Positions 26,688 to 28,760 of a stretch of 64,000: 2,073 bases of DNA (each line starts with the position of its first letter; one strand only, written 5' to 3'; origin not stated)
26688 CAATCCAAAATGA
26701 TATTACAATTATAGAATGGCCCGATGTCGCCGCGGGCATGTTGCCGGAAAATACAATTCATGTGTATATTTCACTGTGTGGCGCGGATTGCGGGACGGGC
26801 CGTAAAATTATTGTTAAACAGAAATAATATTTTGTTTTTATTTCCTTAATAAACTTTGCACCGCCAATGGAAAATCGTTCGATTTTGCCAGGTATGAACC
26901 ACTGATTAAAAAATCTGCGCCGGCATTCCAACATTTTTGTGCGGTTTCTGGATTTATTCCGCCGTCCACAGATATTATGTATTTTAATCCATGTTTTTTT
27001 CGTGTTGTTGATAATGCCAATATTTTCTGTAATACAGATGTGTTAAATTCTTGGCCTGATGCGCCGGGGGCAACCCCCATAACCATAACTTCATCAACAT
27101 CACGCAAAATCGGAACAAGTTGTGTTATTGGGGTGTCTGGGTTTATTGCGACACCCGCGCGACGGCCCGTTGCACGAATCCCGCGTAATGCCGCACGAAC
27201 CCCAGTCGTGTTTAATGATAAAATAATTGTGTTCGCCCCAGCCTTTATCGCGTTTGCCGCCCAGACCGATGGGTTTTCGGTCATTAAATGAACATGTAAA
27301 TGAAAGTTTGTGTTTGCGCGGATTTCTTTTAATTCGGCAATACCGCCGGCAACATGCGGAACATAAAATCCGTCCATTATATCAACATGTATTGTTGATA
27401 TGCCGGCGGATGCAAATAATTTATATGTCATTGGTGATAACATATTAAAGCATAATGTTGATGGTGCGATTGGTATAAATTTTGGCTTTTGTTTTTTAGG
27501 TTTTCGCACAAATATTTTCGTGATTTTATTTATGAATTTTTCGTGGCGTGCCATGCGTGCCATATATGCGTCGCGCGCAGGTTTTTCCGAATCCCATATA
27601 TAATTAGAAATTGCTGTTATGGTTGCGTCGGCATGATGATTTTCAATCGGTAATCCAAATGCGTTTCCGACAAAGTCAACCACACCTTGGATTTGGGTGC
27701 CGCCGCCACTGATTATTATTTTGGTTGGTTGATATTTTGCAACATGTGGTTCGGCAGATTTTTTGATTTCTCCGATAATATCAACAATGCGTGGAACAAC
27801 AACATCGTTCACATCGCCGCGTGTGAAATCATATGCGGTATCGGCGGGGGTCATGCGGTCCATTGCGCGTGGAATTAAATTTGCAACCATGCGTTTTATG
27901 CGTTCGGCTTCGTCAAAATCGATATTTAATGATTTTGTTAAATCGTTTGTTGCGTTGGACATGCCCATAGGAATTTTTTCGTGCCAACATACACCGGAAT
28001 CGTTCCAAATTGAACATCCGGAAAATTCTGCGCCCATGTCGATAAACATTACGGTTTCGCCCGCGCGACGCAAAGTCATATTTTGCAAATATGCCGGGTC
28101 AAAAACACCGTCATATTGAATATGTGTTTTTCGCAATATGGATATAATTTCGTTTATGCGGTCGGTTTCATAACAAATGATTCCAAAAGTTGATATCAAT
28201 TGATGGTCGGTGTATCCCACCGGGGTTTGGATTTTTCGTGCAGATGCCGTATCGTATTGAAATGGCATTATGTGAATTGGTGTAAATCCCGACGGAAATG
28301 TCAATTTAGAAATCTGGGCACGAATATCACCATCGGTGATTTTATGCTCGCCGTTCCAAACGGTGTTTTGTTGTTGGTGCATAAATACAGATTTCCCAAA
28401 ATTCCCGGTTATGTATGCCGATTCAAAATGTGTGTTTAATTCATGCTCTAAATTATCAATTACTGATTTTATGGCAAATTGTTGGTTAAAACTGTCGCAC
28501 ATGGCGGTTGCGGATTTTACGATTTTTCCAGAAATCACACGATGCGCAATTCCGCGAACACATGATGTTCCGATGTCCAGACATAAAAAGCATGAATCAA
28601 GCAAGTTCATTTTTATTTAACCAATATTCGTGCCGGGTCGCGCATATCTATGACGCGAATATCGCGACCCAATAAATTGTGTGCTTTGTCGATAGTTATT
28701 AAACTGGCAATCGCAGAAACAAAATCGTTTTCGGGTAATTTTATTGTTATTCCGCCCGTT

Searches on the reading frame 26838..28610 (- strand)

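Call 8: search_protein_families(library=ncbifam, proteins=[window:26838-28610:-])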
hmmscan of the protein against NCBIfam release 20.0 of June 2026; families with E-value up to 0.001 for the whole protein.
window:26838-28610:- (590 aa): 13 families
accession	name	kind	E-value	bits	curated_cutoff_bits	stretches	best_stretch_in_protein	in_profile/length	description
NF004076.0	PRK05581.1-4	subfamily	5.1e-53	179.6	165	1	381-585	7-213/221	ribulose-phosphate 3-epimerase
TIGR01163.1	rpe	equivalog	2.9e-48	164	212.6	1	396-587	18-210/211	ribulose-phosphate 3-epimerase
NF007266.0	PRK09722.1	equivalog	2.4e-40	138.5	271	1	380-572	4-198/230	D-allulose 6-phosphate 3-epimerase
TIGR01174.1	ftsA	equivalog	1.1e-23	83.9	175.85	1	44-337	50-356/371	cell division protein FtsA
NF005944.0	PRK08005.1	equivalog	2e-19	69.6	376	1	401-582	24-202/210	ribulose-phosphate 3 epimerase family protein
NF005986.0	PRK08091.1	equivalog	8.4e-19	68.4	264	1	400-580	35-216/229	ribulose-phosphate 3-epimerase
NF010658.0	PRK14057.1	equivalog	1e-09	38.3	530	1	406-577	48-227/254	epimerase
TIGR01175.1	pilM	subfamily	9.2e-09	34.8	133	1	178-324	183-312/348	type IV pilus assembly protein PilM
NF045709.1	Amuc_1101_fam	equivalog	9.5e-08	31.3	650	1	183-324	176-314/608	Amuc_1101 family PilM-like pilus complex protein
NF005442.0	PRK07028.1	equivalog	7.6e-06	24.8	593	1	453-581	76-200/430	bifunctional hexulose-6-phosphate synthase/ribonuclease regulator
NF011660.0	PRK15080.1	equivalog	7.6e-05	22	182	0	157-333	115-266/277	ethanolamine utilization protein EutJ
NF009833.0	PRK13307.1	equivalog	0.00038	19.5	274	1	536-589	324-377/392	bifunctional 5,6,7,8-tetrahydromethanopterin hydro-lyase/3-hexulose-6-phosphate synthase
NF041755.1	RuMP_HxlAB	equivalog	0.00099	18.2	500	0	539-576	158-195/391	bifunctional 3-hexulose-6-phosphate synthase/6-phospho-3-hexuloisomerase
